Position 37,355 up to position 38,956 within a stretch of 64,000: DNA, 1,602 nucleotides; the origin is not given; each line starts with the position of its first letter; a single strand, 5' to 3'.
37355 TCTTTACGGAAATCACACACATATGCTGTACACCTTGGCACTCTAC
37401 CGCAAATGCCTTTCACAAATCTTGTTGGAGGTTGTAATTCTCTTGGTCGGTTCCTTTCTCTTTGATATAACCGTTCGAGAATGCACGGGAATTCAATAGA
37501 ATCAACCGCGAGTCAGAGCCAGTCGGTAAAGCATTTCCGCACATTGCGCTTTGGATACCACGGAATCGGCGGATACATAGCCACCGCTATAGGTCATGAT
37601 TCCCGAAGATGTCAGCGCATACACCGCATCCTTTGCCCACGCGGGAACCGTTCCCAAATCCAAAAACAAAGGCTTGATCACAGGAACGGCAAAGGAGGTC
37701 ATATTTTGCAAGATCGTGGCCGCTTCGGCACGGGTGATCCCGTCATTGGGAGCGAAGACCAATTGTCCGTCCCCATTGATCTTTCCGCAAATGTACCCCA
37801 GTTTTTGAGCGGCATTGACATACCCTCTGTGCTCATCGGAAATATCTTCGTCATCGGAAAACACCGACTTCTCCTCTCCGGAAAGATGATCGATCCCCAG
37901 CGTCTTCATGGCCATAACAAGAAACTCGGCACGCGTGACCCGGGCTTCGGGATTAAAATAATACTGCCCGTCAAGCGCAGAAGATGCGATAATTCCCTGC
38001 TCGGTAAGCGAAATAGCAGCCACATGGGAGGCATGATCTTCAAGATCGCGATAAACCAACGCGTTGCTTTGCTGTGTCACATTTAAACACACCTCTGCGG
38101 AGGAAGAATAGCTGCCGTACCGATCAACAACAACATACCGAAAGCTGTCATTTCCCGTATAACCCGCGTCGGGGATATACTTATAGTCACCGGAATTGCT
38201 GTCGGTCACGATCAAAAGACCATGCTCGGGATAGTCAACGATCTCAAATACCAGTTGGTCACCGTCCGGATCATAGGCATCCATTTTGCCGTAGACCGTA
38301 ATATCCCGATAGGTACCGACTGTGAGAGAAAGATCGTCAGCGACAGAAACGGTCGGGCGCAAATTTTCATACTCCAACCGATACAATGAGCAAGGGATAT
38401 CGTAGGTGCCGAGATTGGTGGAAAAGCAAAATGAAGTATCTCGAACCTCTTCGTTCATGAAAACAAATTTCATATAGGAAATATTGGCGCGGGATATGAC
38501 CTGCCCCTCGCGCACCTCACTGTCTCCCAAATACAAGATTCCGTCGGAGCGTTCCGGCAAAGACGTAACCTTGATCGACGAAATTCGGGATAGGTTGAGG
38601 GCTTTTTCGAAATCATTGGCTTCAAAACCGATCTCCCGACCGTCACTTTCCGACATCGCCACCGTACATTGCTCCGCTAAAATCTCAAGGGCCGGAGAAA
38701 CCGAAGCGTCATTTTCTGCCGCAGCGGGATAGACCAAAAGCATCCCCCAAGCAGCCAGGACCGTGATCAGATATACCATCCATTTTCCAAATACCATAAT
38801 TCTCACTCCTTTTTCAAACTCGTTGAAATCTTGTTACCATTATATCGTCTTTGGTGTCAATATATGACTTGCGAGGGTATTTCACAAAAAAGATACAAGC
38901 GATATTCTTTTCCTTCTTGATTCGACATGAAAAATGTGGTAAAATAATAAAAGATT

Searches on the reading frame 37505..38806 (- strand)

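Call 62: search_protein_families(library=pfam, proteins=[window:37505-38806:-], max_evalue=0.00001)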
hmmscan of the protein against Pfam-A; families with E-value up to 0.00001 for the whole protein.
window:37505-38806:- (434 aa): 3 families
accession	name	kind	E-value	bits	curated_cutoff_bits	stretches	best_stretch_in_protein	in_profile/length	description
PF00395.25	SLH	-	4.1e-14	52.7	20.8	0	316-363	2-44/44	S-layer homology domain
PF17963.7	Big_9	-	2.6e-12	47.9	23.6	1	153-235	5-83/89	Bacterial Ig domain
PF17892.7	Cadherin_5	-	1.9e-08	34.5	26.5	1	177-241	33-95/98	Cadherin-like domain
